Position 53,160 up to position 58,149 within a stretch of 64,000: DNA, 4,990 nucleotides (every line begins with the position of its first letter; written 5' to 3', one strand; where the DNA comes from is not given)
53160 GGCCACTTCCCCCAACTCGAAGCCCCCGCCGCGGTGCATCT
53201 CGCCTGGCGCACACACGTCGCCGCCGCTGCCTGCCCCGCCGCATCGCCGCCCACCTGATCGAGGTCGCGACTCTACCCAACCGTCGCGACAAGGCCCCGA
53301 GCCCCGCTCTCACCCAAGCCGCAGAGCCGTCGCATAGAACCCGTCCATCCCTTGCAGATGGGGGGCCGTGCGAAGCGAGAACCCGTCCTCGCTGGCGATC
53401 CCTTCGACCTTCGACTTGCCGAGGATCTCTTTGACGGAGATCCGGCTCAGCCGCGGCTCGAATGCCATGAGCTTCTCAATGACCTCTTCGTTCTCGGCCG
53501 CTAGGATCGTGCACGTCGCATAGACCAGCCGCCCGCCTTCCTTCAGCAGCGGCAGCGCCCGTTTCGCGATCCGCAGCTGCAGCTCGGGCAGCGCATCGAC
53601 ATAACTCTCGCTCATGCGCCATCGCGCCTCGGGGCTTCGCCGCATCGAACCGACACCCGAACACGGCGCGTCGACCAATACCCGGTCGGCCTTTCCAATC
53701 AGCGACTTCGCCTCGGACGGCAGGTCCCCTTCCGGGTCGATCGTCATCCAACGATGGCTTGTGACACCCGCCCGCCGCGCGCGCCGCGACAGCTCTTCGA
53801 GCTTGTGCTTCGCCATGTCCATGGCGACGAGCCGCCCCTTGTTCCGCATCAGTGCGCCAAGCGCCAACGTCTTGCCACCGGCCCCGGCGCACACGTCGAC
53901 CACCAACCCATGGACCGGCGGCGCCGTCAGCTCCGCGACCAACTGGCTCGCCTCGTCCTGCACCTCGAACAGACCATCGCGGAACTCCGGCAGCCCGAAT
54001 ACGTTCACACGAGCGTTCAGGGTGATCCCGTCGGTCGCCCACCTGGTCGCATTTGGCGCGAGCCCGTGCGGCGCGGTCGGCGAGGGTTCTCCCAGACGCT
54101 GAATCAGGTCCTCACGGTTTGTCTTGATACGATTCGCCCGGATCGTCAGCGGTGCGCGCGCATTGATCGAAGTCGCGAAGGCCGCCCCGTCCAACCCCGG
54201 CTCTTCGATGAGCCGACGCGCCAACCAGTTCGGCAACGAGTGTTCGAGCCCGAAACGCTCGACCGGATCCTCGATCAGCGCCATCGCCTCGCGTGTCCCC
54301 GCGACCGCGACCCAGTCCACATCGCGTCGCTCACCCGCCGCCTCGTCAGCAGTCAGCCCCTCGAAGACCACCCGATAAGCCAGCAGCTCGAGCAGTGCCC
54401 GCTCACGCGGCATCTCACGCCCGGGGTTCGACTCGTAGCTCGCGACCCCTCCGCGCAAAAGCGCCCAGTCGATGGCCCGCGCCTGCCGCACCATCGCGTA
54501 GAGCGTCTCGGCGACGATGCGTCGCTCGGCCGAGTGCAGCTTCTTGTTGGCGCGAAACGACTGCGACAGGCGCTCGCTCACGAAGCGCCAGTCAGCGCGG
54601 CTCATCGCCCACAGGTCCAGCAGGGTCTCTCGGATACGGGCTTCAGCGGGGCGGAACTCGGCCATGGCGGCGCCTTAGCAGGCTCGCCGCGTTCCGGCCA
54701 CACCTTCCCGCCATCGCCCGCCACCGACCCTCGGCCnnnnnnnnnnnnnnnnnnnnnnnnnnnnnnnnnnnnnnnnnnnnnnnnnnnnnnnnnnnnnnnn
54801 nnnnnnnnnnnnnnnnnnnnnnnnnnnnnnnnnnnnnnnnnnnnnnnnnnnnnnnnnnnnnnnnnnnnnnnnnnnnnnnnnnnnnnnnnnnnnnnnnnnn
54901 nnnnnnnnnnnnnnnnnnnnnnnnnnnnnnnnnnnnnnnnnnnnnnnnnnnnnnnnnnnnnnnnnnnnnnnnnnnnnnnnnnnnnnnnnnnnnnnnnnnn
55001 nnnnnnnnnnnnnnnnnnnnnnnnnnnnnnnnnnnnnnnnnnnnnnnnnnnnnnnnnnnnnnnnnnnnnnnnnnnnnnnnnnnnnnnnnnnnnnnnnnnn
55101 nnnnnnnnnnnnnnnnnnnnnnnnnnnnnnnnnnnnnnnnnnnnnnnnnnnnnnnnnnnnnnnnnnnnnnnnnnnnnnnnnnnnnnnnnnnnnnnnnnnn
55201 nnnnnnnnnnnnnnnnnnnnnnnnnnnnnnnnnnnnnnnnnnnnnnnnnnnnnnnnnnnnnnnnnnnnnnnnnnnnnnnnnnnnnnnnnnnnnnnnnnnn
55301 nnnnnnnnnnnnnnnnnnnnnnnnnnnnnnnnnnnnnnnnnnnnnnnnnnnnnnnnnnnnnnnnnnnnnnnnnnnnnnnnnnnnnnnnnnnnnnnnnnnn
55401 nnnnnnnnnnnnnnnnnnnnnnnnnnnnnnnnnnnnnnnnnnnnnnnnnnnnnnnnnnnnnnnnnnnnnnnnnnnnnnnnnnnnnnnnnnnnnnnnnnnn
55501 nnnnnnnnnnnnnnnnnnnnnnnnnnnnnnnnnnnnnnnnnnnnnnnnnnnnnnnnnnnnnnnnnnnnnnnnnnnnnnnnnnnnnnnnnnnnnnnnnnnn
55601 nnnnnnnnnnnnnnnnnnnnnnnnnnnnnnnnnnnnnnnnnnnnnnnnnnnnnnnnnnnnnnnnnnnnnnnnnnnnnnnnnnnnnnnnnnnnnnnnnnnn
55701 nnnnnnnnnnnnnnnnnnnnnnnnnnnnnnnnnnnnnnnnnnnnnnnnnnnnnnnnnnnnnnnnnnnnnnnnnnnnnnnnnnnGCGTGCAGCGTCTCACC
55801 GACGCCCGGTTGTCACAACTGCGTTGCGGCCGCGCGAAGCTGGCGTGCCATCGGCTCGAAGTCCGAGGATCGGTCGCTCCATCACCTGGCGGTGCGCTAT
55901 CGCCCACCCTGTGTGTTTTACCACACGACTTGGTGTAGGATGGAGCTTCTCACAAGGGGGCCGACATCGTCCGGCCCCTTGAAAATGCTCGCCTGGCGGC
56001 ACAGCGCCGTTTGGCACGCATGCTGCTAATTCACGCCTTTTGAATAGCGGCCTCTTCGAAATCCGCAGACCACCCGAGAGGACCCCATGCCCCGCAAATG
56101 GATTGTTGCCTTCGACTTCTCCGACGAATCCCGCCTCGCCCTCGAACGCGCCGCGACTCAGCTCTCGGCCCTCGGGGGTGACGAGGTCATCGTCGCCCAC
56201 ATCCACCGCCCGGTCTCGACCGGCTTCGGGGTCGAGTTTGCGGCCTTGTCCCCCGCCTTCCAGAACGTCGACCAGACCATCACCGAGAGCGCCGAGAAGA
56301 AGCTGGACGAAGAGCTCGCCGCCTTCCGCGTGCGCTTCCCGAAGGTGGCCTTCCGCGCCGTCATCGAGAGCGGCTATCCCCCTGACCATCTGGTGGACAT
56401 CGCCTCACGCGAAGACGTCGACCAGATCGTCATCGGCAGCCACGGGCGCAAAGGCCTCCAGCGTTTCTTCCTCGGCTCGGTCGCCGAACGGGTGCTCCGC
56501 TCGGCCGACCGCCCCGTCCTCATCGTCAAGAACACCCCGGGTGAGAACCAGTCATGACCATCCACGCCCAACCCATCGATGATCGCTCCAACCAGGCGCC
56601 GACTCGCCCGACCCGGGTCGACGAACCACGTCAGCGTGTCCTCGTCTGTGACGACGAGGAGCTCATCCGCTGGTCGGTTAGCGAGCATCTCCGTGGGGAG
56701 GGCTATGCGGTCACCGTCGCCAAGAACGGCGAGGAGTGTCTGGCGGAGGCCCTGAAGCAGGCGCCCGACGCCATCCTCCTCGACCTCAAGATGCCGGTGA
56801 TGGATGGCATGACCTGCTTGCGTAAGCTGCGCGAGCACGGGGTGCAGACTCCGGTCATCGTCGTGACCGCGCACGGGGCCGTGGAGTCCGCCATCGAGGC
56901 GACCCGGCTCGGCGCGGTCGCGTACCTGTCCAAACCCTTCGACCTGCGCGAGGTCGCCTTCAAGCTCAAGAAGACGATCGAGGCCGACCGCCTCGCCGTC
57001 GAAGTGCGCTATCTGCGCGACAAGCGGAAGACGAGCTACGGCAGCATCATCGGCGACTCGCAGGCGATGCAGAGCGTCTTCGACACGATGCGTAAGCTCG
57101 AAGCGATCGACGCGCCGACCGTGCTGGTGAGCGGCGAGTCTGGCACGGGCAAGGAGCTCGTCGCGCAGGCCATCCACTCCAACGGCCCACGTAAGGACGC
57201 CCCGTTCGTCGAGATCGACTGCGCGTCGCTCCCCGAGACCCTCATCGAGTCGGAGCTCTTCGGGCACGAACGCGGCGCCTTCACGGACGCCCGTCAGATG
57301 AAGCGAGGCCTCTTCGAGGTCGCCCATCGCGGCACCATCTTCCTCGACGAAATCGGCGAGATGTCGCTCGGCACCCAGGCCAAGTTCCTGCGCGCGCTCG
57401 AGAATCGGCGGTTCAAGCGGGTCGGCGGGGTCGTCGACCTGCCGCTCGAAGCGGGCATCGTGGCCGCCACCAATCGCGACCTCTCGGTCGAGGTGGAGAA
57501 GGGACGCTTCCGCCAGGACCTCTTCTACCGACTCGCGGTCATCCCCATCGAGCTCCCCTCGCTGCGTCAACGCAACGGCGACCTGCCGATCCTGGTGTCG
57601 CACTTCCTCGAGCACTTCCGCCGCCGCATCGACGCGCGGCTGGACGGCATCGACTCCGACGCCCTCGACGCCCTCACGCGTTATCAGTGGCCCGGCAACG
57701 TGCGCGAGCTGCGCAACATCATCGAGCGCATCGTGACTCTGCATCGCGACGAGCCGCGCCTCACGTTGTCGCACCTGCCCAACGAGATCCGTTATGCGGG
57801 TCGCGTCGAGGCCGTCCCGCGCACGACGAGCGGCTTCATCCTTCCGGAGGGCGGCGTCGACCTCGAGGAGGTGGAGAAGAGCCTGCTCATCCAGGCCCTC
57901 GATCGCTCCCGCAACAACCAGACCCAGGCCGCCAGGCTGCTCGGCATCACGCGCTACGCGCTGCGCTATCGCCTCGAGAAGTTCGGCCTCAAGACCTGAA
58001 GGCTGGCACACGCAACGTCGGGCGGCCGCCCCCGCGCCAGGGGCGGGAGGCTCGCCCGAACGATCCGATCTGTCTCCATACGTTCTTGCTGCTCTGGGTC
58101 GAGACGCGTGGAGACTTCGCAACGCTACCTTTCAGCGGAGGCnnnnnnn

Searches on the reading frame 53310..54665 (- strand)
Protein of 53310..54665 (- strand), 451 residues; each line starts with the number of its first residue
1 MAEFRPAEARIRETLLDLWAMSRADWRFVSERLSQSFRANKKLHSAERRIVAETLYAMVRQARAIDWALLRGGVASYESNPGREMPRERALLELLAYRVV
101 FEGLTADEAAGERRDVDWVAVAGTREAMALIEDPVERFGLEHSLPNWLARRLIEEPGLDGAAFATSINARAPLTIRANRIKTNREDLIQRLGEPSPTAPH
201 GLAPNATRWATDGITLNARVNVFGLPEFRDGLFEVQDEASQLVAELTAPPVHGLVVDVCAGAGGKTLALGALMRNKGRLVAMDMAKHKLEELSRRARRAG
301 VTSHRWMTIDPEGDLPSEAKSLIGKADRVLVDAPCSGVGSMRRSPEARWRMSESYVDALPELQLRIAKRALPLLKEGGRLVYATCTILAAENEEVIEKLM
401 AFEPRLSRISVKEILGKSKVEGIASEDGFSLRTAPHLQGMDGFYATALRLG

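Call 39: search_protein_families(library=pfam, proteins=[window:53310-54665:-], max_evalue=0.00001)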
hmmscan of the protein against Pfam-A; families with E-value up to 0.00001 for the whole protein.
window:53310-54665:- (451 aa): 2 families
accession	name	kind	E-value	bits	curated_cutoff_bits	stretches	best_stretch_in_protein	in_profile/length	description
PF01189.24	Methyltr_RsmB-F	-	2e-41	142.3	27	1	249-449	6-199/199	16S rRNA methyltransferase RsmB/F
PF22458.1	RsmF-B_ferredox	-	9.6e-10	38.9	27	1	145-222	2-73/74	Methyltr_RsmF/B-like, ferredoxin-like domain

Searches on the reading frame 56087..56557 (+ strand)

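Call 39: search_protein_families(library=pfam, proteins=[window:56087-56557:+], max_evalue=0.00001)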
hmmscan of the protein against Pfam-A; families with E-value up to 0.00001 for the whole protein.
window:56087-56557:+ (156 aa): 1 family
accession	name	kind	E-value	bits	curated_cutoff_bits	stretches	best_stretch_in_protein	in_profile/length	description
PF00582.32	Usp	-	3e-29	102.8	24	1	3-148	3-141/141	Universal stress protein family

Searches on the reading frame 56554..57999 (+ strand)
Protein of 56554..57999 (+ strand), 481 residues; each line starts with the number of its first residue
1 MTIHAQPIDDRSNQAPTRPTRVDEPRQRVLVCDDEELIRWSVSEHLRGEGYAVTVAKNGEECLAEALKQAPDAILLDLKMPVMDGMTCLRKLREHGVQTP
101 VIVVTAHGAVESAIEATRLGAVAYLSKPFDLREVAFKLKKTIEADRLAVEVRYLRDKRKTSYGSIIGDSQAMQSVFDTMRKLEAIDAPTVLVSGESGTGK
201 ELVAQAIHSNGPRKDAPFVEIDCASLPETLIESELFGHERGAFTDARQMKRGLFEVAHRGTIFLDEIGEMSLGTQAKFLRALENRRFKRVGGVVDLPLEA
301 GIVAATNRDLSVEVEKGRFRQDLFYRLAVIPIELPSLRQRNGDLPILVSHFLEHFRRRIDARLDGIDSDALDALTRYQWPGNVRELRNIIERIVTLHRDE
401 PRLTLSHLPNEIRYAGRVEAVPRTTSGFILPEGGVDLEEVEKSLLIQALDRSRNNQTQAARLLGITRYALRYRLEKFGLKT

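Call 39: search_protein_families(library=pfam, proteins=[window:56554-57999:+], max_evalue=0.00001)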
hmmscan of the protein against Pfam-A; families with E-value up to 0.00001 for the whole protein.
window:56554-57999:+ (481 aa): 6 families
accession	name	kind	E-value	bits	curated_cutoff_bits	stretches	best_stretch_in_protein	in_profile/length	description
PF00158.32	Sigma54_activat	-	4.8e-64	215.5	20.2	1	165-333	1-168/168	Sigma-54 interaction domain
PF00072.30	Response_reg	-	2.8e-29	102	30.2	1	29-134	1-106/111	Response regulator receiver domain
PF25601.1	AAA_lid_14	-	1.5e-24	86.1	27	1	338-417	1-79/87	AAA+ ATPase lid domain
PF14532.12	Sigma54_activ_2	-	2.8e-16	60.4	25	1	166-337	1-138/138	Sigma-54 interaction domain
PF02954.25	HTH_8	-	1.5e-15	57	22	1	437-477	2-42/42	Bacterial regulatory protein, Fis family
PF00004.35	AAA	-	6.1e-06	27.2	21.2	0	190-308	1-110/131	ATPase family associated with various cellular activities (AAA)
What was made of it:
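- The genome uses sigma-54: an enhancer-binding protein with a Sigma54_activat domain is encoded at 56554-57999 (call 39).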
